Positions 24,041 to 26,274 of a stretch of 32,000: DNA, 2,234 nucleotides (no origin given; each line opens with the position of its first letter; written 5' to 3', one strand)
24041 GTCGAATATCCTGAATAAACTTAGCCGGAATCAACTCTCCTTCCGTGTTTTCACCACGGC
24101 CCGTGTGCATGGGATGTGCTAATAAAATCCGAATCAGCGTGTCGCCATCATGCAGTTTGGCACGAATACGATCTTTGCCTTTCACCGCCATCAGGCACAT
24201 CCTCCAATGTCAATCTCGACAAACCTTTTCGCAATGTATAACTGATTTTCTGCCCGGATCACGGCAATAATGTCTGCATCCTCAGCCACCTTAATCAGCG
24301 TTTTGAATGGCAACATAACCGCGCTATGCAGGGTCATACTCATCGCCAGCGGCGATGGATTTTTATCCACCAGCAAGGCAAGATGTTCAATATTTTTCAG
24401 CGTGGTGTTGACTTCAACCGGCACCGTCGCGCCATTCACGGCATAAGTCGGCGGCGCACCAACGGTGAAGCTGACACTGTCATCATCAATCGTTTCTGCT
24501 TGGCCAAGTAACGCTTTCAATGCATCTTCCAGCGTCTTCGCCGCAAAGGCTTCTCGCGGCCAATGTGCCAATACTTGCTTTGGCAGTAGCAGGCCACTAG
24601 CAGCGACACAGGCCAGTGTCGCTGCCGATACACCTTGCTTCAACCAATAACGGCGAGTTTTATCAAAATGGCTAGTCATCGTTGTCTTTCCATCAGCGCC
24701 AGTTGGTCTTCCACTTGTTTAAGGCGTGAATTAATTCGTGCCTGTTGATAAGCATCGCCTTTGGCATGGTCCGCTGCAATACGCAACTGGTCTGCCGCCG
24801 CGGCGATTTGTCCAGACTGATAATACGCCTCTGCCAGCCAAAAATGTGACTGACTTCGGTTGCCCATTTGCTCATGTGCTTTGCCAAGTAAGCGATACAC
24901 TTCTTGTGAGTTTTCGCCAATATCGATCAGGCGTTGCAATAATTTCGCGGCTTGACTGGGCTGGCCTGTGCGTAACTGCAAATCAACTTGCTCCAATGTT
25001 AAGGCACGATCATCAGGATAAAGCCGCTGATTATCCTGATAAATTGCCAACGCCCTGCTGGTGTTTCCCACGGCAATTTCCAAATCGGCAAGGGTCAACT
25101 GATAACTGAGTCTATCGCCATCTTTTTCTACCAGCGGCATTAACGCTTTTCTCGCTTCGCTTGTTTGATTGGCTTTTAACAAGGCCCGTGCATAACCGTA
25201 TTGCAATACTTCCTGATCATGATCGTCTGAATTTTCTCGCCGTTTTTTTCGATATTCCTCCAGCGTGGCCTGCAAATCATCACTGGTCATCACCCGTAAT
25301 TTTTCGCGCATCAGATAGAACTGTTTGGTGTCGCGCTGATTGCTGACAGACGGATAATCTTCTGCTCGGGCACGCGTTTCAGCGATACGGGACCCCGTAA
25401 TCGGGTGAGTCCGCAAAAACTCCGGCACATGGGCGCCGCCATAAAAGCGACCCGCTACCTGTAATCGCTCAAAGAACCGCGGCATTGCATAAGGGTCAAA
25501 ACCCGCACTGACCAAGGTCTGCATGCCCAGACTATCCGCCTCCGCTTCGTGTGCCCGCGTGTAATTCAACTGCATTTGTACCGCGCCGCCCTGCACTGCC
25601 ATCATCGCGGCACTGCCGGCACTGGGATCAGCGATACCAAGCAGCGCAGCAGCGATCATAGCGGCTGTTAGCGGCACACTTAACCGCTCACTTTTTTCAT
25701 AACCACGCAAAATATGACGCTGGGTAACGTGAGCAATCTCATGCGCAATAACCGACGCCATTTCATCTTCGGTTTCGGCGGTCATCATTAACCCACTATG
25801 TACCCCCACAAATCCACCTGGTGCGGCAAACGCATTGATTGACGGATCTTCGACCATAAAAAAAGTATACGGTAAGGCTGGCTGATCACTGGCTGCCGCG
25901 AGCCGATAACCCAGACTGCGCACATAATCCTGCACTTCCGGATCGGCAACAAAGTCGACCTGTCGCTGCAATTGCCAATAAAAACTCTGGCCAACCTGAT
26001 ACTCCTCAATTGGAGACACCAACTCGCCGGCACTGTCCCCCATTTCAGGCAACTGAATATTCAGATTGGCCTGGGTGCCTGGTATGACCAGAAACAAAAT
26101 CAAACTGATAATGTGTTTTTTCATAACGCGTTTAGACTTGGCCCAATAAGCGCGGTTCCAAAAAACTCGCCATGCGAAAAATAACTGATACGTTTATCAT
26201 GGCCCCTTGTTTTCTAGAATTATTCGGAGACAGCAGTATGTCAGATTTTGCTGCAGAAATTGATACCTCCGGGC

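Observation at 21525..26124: Five-gene translationally coupled operon: BepA-like protease, SoxY, SoxZ, PAS histidine kinase and LuxR regulator, next to xoxF/pqq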

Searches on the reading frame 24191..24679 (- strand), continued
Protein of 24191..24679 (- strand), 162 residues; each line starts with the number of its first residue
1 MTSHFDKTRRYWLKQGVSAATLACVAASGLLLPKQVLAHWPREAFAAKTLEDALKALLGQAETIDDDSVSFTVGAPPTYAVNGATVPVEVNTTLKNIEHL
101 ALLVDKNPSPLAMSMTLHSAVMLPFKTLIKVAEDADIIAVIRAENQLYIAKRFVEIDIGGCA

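Call 32: search_solved_structures(query=window:24191-24679:-, max_evalue=0.001, show_alignments=2)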
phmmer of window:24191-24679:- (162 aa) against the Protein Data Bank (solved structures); distinct sequences matched with E-value up to 0.001: 4.
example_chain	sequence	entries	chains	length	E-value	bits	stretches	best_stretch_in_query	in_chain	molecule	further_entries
2nnc_A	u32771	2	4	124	8.4e-13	51.7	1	38-161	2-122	Sulfur covalently-binding protein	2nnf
4uwq_B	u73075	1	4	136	1.6e-07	34.6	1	48-161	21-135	SOXY PROTEIN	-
2oxg_Y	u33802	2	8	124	1.3e-05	28.4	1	48-161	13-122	SoxY protein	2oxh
2ox5_Y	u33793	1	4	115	1.4e-05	28.2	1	49-161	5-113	SoxY protein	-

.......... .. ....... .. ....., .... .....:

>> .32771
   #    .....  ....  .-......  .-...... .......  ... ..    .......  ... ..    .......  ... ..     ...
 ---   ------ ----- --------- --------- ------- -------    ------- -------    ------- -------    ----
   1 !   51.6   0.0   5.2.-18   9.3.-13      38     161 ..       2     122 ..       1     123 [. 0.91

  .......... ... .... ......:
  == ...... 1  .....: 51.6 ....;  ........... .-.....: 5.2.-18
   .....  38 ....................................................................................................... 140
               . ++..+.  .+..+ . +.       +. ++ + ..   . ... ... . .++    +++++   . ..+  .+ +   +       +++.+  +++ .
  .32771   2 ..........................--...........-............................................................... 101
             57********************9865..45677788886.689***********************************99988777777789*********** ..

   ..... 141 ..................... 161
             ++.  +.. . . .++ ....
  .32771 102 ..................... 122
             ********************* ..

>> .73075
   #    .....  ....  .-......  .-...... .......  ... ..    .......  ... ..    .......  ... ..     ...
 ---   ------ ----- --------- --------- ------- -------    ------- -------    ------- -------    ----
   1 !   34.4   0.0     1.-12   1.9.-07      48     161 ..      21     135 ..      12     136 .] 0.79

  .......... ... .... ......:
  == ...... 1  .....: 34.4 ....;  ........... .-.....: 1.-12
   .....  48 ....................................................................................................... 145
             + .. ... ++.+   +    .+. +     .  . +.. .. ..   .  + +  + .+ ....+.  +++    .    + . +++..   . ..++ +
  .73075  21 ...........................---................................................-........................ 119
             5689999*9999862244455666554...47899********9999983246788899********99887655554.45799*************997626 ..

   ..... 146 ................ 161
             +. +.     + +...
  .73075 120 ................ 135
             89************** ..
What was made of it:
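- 24191..24679 (-): soxY: Tat-signal carrier protein ending GGCA (Cys161). The Cys aligns to the carrier Cys of solved SoxY structures (call 32).
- Closest known: Canonical SoxYZ carrier of the Sox thiosulfate-oxidising system. Same: The Cys sits at the end of a GG-C arm that aligns to the carrier Cys of solved SoxY structures (call 32).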

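Call 47: search_protein_families(library=pfam, proteins=[L081:3487-5316:+, L081:5298-7499:+, L081:7496-8122:+, L081:8388-8705:+, L081:9115-9951:+, L081:11262-13268:+, L081:13281-14621:+, L084:4036-6237:+, L084:6227-6838:+, L084:7545-8399:+], max_evalue=0.00001)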
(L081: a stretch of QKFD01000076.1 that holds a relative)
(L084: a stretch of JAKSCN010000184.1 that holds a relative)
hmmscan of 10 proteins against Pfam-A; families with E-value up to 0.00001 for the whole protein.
L081:3487-5316:+ (609 aa): 4 families
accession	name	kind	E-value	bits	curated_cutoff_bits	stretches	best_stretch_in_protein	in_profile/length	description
PF00015.26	MCPsignal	-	5.3e-48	163.6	34.6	1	388-573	1-172/172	Methyl-accepting chemotaxis protein (MCP) signalling domain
PF08447.18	PAS_3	-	2.4e-16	60.2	25.6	1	114-197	2-88/89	PAS fold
PF00989.32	PAS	-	1.2e-09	38.7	22.6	1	99-191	9-102/113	PAS fold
PF13426.13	PAS_9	-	2e-09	38.1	27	1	106-192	6-92/103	PAS domain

L081:5298-7499:+ (733 aa): 6 families
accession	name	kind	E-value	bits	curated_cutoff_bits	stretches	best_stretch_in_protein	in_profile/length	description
PF12974.12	Phosphonate-bd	-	2.5e-43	148.7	27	1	50-288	1-226/242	ABC transporter, phosphonate, periplasmic substrate-binding protein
PF02518.31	HATPase_c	-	5.1e-25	88.5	26.4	1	624-728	4-108/111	Histidine kinase-, DNA gyrase B-, and HSP90-like ATPase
PF00989.32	PAS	-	8.6e-18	64.8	22.6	1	368-484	2-113/113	PAS fold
PF13426.13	PAS_9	-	1.2e-13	51.7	27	1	378-486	2-103/103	PAS domain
PF08448.16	PAS_4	-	2e-09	38.1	23.1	1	373-488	1-109/110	PAS fold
PF00512.31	HisKA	-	3.9e-08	33.7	26.9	1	510-578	2-65/66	His Kinase A (phospho-acceptor) domain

L081:7496-8122:+ (208 aa): 4 families
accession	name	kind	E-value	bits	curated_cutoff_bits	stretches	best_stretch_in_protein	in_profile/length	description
PF00072.30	Response_reg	-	6.8e-30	103.9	30.2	1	11-120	1-110/111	Response regulator receiver domain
PF00196.25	GerE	-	3.1e-19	68.8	23.5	1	146-200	2-56/57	Bacterial regulatory proteins, luxR family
PF08281.18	Sigma70_r4_2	-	1.6e-07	31.3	25.7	1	139-189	3-54/54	Sigma-70, region 4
PF04545.22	Sigma70_r4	-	1.7e-06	27.9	24.1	1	144-189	2-48/50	Sigma-70, region 4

L081:8388-8705:+ (105 aa): 0 families

L081:9115-9951:+ (278 aa): 1 family
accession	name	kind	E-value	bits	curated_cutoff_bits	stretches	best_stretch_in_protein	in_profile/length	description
PF21342.2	SoxA-TsdA_cyt-c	-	1e-23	83.5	27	2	78-156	2-85/88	SoxA/TsdA, cytochrome c domain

L081:11262-13268:+ (668 aa): 2 families
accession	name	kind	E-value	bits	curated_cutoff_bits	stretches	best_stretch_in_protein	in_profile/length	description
PF00593.30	TonB_dep_Rec_b-barrel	-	4.9e-36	126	27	1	239-642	16-436/436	TonB dependent receptor-like, beta-barrel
PF07715.20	Plug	-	1.1e-21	77.8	23.9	1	56-153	10-107/107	TonB-dependent Receptor Plug Domain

L081:13281-14621:+ (446 aa): 4 families
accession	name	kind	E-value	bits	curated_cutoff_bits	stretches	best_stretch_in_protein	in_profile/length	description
PF13343.11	SBP_bac_6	-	4.4e-22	79.2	24.6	1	117-292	42-211/245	Bacterial extracellular solute-binding protein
PF01547.30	SBP_bac_1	-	1.1e-12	49.1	26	1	49-289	15-306/307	Bacterial extracellular solute-binding protein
PF13531.11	SBP_bac_11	-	2.8e-12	47.3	25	1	45-292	10-221/227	Bacterial extracellular solute-binding protein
PF13416.11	SBP_bac_8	-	3.7e-11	43.8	27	1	84-309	38-268/279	Bacterial extracellular solute-binding protein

L084:4036-6237:+ (733 aa): 6 families
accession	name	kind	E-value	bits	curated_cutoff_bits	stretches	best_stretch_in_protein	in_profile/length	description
PF12974.12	Phosphonate-bd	-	1.4e-45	156.1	27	1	42-290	1-236/242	ABC transporter, phosphonate, periplasmic substrate-binding protein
PF02518.31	HATPase_c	-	1.9e-20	73.8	26.4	1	618-725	4-110/111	Histidine kinase-, DNA gyrase B-, and HSP90-like ATPase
PF00989.32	PAS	-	1.2e-15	57.9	22.6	1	362-478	2-113/113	PAS fold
PF00512.31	HisKA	-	3.8e-11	43.3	26.9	1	504-572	2-65/66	His Kinase A (phospho-acceptor) domain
PF13426.13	PAS_9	-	1.4e-10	41.8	27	1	372-480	2-103/103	PAS domain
PF08448.16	PAS_4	-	1e-07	32.6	23.1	1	367-483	1-110/110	PAS fold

L084:6227-6838:+ (203 aa): 4 families
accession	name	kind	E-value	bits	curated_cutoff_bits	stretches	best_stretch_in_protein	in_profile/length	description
PF00072.30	Response_reg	-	9.8e-31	106.6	30.2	1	7-116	1-110/111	Response regulator receiver domain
PF00196.25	GerE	-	4.1e-19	68.4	23.5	1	142-197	2-57/57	Bacterial regulatory proteins, luxR family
PF08281.18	Sigma70_r4_2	-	2.2e-07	30.8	25.7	1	134-185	2-54/54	Sigma-70, region 4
PF06490.17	FleQ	-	3.7e-07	30.9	22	1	7-120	2-107/108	Flagellar regulatory protein FleQ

L084:7545-8399:+ (284 aa): 1 family
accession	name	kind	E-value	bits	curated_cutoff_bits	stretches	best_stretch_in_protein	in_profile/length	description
PF21342.2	SoxA-TsdA_cyt-c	-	4e-25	88.1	27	2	85-163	2-86/88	SoxA/TsdA, cytochrome c domain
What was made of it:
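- Closest known: ThsS/ThsR- and TtrS/TtrR-like sulfur-oxyanion sensors next to sox genes. Different: Those kinases precede the sox genes and carry a periplasmic Phosphonate-bd (binding-protein-like) domain and HisKA (call 47).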

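Call 58: search_protein_families(library=ncbifam, proteins=[L079:3738-5300:+, L086:7972-9534:+, L065:3217-4668:+], max_evalue=0.00001)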
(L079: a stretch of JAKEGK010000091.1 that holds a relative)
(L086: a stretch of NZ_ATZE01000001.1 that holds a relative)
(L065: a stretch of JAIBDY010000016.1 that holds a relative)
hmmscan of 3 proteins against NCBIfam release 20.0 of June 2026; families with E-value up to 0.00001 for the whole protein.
L079:3738-5300:+ (520 aa): 8 families
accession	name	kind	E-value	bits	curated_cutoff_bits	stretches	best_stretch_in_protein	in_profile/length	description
NF052400.1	M48_BAM_BepA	equivalog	1.3e-107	360.6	570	1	34-512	10-476/483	beta-barrel assembly-enhancing protease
NF052399.1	M48_lipo_LoiP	exception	1e-09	38.2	365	1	98-287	71-243/247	metalloprotease LoiP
NF002826.0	PRK03001.1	equivalog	2.1e-09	36.9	369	1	116-239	86-213/285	zinc metalloprotease HtpX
NF002363.0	PRK01345.1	equivalog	4.1e-09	36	422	1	89-239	61-213/318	zinc metalloprotease HtpX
NF003425.0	PRK04897.1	equivalog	3.2e-08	33.1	355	1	118-169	100-150/298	zinc metalloprotease HtpX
NF040959.1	MamA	equivalog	1.4e-06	28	200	0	312-412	75-174/204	magnetosome protein MamA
NF003965.0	PRK05457.1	equivalog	3.4e-06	26.7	245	0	118-169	97-147/285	protease HtpX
TIGR02552.1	LcrH_SycD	equivalog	4.8e-06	26.3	104.8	0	346-457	21-131/136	SycD/LcrH family type III secretion system chaperone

L086:7972-9534:+ (520 aa): 3 families
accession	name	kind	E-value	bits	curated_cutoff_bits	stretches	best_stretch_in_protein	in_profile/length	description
NF052400.1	M48_BAM_BepA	equivalog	1.3e-123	413.3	570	1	40-516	10-481/483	beta-barrel assembly-enhancing protease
NF052399.1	M48_lipo_LoiP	exception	3.1e-10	39.9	365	1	129-288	93-239/247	metalloprotease LoiP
TIGR02917.1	PEP_TPR_lipo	equivalog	5.9e-07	27.7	312.2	1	356-470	513-627/899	XrtA/PEP-CTERM system TPR-repeat protein PrsT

L065:3217-4668:+ (483 aa): 4 families
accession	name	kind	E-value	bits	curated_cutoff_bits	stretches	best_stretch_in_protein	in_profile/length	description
NF052400.1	M48_BAM_BepA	equivalog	8.3e-119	397.5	570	1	5-481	8-481/483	beta-barrel assembly-enhancing protease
NF052399.1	M48_lipo_LoiP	exception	2.3e-09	37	365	1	77-256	77-243/247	metalloprotease LoiP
TIGR02552.1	LcrH_SycD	equivalog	2.4e-08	33.8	104.8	1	305-419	16-130/136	SycD/LcrH family type III secretion system chaperone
NF002826.0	PRK03001.1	equivalog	9.7e-06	24.9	369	0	69-142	68-142/285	zinc metalloprotease HtpX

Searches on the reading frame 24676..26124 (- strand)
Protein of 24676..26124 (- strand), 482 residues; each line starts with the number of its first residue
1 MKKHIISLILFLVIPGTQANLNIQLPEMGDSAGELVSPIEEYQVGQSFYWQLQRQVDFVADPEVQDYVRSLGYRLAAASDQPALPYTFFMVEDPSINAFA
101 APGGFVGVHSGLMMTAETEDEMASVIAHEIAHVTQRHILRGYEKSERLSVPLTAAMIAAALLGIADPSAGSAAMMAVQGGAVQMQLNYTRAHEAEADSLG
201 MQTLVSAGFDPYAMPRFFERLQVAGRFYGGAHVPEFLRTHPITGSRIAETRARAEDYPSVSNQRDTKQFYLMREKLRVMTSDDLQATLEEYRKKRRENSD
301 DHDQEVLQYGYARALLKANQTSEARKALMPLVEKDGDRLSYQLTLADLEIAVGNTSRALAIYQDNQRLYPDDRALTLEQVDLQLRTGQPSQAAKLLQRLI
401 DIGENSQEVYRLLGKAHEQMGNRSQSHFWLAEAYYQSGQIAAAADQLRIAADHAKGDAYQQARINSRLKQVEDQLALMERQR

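Call 5: search_protein_families(library=ncbifam, proteins=[window:24676-26124:-], max_evalue=0.001)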
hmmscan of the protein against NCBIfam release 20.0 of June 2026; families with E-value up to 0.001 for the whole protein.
window:24676-26124:- (482 aa): 13 families
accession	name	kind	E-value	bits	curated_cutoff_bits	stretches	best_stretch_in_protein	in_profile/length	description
NF052400.1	M48_BAM_BepA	equivalog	1.4e-118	396.7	570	1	6-474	10-476/483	beta-barrel assembly-enhancing protease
NF052399.1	M48_lipo_LoiP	exception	1.4e-10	41.1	365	1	85-253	88-243/247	metalloprotease LoiP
TIGR02917.1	PEP_TPR_lipo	equivalog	6.4e-08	30.9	312.2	1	260-427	594-756/899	XrtA/PEP-CTERM system TPR-repeat protein PrsT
TIGR02552.1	LcrH_SycD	equivalog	4.6e-07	29.6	104.8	1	304-417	15-130/136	SycD/LcrH family type III secretion system chaperone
NF052415.1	T3SS_chap_SctY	equivalog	1.7e-06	28.5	70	1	344-429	11-99/106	type III secretion apparatus assembly chaperone SctY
NF002826.0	PRK03001.1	equivalog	3.5e-06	26.4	369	1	75-141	77-144/285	zinc metalloprotease HtpX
NF003425.0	PRK04897.1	equivalog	4.6e-06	26.1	355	1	88-138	100-153/298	zinc metalloprotease HtpX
NF002363.0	PRK01345.1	equivalog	1e-05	24.8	422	1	56-139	61-141/318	zinc metalloprotease HtpX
NF008520.0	PRK11447.1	equivalog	1e-05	23.5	858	1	317-458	585-722/1157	cellulose synthase complex outer membrane protein BcsC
NF002669.0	PRK02391.1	equivalog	0.00026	20.3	341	1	60-138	75-150/298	zinc metalloprotease HtpX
TIGR02521.1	type_IV_pilW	equivalog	0.00034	20.2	154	0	314-399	144-229/234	type IV pilus biogenesis/stability protein PilW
TIGR02795.1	tol_pal_ybgF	equivalog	0.00055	20.5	90.1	0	424-449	39-64/119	tol-pal system protein YbgF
NF003965.0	PRK05457.1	equivalog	0.00096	18.6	245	0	93-135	102-147/285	protease HtpX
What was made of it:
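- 24676..26124 (-): bepA-like periplasmic M48 metalloprotease with a C-terminal TPR domain; first gene of the operon. NCBIfam BepA 396.7 bits, below the cutoff of 570 (call 5).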

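Call 6: search_protein_families(library=pfam, proteins=[window:24676-26124:-], max_evalue=0.001)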
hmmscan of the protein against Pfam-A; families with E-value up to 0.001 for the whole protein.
window:24676-26124:- (482 aa): 8 families
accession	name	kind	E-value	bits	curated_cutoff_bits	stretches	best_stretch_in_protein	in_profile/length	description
PF01435.24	Peptidase_M48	-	1.7e-36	126.3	20.3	1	64-253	3-185/186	Peptidase family M48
PF14559.12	TPR_19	-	5.2e-14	52.7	25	3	351-415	3-67/68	Tetratricopeptide repeat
PF13428.12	TPR_14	-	5.2e-12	45.6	23.5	0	375-415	3-43/44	Tetratricopeptide repeat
PF13432.12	TPR_16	-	4.2e-08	33.9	32.7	0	312-372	4-64/65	Tetratricopeptide repeat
PF12895.13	ANAPC3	-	1.8e-06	28.5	27.2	1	412-479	11-80/82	Anaphase-promoting complex, cyclosome, subunit 3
PF13174.12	TPR_6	-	0.00011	23.1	26.3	0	427-448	3-24/33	Tetratricopeptide repeat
PF13414.12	TPR_11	-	0.0002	21.4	26.8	0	387-421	8-42/42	TPR repeat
PF07719.23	TPR_2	-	0.0004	20.7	27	0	426-454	3-31/34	Tetratricopeptide repeat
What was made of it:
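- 24676..26124 (-): Pfam M48 126 bits plus TPR (call 6).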

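Call 30: find_homologous_proteins(query=window:24676-26124:-, max_evalue=1e-20)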
Query window:24676-26124:- (482 aa): 4294 proteins with E <= 1e-20 among 8000 candidates; the best 120 are listed.
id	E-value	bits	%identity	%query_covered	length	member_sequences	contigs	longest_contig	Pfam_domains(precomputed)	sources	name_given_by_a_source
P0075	0.0e+0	1053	100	100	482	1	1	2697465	PF14559.13,PF01435.25,PF12895.14,PF13432.13,PF13428.13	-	-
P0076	6.5e-233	792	74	100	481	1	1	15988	PF14559.13,PF01435.25,PF13432.13,PF13428.13,PF04733.21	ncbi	-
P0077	8.1e-233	791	73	100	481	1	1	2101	PF14559.13,PF01435.25,PF13432.13,PF13428.13,PF04733.21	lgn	-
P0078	1.7e-231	787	73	100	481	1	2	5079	PF14559.13,PF01435.25,PF13432.13,PF13428.13,PF04733.21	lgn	-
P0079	5.9e-231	785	74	99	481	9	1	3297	PF14559.13,PF01435.25,PF12895.14,PF13432.13,PF13428.13,PF04733.21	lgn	-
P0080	2.4e-230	783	72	100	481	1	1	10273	PF14559.13,PF01435.25,PF13432.13,PF13428.13,PF04733.21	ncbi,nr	ncbi:MAG TPA: M48 family metalloprotease [Methylophaga sp.]|nr:M48 family metalloprotease [Methyloph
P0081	2.2e-229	780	73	99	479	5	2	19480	PF14559.13,PF01435.25,PF12895.14,PF13432.13,PF13428.13,PF13174.13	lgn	-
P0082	2.7e-229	780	75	96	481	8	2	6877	PF14559.13,PF01435.25,PF12895.14,PF13432.13,PF13428.13,PF04733.21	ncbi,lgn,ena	-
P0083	2.9e-227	773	73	100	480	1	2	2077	PF14559.13,PF01435.25,PF13432.13,PF13428.13,PF04733.21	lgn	-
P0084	6.2e-227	772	72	100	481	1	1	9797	PF14559.13,PF01435.25,PF12895.14,PF13432.13,PF13428.13,PF04733.21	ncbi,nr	ncbi:MAG: M48 family metalloprotease [Methylophaga sp.]|nr:M48 family metalloprotease [Methylophaga 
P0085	2.4e-224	763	71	100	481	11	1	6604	PF14559.13,PF01435.25,PF13432.13,PF13428.13,PF04733.21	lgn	-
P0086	1.0e-223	761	71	100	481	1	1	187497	PF14559.13,PF01435.25,PF13432.13,PF13428.13,PF04733.21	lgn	-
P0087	1.2e-221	755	70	100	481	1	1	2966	PF07721.21,PF14559.13,PF01435.25,PF12895.14,PF13432.13,PF13428.13,PF20308.5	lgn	-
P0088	2.2e-220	750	71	99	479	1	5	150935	PF14559.13,PF01435.25,PF13432.13,PF13428.13,PF04733.21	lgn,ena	-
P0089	1.1e-218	745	75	92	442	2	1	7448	PF14559.13,PF01435.25,PF13432.13,PF13428.13,PF04733.21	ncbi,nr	ncbi:MAG: M48 family metalloprotease, partial [Methylophaga sp.]|nr:M48 family metalloprotease [Meth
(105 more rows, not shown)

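Call 31: search_solved_structures(query=window:24676-26124:-, max_evalue=0.00001, show_alignments=1)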
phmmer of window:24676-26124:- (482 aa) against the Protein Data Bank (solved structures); distinct sequences matched with E-value up to 0.00001: 7.
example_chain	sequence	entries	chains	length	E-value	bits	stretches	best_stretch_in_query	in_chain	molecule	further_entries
6sar_A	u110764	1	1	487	3.7e-70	240.4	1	19-472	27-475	Beta-barrel assembly-enhancing protease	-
28jl_F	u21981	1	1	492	1.2e-69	238.7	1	25-472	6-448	Beta-barrel assembly-enhancing protease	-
28jr_F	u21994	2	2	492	1.5e-69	238.5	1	25-472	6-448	Beta-barrel assembly-enhancing protease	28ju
28jq_F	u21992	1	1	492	1.8e-69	238.2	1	25-472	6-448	Beta-barrel assembly-enhancing protease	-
6ait_A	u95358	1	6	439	2.8e-65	224.4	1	40-472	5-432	Beta-barrel assembly-enhancing protease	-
3c37_A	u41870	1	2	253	1.2e-35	126.8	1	34-277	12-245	Peptidase, M48 family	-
5xi8_A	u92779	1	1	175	1.6e-11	47.2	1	307-472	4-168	Beta-barrel assembly-enhancing protease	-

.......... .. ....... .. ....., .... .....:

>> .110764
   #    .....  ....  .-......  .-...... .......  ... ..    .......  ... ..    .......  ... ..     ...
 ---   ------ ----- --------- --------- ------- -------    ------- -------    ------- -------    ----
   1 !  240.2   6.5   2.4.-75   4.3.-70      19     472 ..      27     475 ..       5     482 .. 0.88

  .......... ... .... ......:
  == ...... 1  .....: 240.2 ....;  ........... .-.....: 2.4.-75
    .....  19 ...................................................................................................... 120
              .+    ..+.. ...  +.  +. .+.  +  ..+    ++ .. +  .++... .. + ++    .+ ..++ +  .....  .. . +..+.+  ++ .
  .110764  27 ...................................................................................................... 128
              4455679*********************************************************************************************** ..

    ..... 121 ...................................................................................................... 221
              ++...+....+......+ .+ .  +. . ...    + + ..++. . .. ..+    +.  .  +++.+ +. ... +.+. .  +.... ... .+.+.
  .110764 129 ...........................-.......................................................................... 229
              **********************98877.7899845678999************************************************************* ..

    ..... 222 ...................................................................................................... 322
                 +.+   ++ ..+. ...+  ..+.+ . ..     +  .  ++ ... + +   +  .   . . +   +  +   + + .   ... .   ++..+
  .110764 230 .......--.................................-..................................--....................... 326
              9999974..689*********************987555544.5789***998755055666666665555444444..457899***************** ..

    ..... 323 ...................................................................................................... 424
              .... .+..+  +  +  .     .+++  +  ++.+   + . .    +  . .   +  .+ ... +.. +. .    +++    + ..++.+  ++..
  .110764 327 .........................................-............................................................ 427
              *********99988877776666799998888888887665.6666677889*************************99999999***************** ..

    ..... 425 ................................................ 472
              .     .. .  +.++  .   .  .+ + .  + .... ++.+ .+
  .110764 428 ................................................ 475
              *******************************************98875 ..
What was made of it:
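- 24676..26124 (-): Aligns full length to E. coli BepA 6sar, E 3.7e-70 (call 31).
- Closest known: BepA. Same: Full-length alignment to 6sar, E 3.7e-70 (call 31).
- The M48 protein aligns full length to E. coli BepA (call 31).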
